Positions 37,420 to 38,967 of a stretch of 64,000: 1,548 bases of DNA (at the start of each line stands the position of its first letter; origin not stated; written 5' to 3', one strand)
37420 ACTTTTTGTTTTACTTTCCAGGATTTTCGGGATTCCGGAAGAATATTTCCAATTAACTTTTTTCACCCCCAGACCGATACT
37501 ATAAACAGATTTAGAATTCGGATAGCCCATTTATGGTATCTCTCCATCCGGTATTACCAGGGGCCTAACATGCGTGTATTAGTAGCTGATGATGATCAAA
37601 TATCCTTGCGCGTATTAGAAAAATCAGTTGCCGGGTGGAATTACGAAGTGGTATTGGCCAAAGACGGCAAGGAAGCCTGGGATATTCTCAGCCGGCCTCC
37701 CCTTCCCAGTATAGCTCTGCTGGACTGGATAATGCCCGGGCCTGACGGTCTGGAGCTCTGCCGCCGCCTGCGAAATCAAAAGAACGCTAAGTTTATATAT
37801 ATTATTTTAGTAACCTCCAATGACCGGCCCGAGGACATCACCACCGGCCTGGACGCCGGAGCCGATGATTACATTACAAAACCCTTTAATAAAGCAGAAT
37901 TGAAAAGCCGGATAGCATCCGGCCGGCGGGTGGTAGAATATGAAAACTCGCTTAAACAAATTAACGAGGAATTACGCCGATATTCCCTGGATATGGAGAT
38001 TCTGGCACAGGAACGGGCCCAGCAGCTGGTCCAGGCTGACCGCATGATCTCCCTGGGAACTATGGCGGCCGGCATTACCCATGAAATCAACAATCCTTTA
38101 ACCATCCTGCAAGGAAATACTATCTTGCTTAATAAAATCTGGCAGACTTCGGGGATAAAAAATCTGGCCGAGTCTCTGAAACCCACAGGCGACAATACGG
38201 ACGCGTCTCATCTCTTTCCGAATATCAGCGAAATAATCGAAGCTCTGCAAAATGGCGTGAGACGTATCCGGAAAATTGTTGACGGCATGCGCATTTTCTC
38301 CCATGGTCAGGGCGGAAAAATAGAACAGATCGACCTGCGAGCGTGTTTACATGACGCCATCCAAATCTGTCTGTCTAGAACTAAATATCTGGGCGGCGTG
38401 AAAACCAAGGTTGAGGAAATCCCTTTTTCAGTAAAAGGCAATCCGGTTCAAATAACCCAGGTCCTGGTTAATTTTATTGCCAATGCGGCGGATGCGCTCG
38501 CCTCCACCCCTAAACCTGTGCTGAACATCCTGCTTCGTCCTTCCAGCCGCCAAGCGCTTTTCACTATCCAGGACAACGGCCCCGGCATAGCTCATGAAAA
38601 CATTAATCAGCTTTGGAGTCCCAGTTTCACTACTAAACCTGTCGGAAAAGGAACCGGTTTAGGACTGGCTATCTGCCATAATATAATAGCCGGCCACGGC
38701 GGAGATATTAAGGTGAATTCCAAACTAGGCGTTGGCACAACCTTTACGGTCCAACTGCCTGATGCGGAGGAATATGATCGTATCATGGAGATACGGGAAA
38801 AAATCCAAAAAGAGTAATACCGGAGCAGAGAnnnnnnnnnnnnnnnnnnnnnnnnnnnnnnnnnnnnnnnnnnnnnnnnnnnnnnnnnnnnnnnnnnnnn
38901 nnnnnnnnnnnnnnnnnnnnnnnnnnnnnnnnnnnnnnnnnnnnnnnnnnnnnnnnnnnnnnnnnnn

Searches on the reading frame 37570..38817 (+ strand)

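Call 65: search_protein_families(library=pfam, proteins=[window:37570-38817:+], max_evalue=0.001)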
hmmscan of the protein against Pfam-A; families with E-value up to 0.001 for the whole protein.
window:37570-38817:+ (415 aa): 4 families
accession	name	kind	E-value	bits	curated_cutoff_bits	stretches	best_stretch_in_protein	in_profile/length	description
PF00072.30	Response_reg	-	1.7e-24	86.6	30.2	1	3-115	1-110/111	Response regulator receiver domain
PF02518.31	HATPase_c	-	2.3e-22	80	26.4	1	290-399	1-110/111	Histidine kinase-, DNA gyrase B-, and HSP90-like ATPase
PF00512.31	HisKA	-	1e-08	35.5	26.9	1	162-247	2-64/66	His Kinase A (phospho-acceptor) domain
PF14501.12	HATPase_c_5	-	5.7e-05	23.4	22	1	292-385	3-91/102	GHKL domain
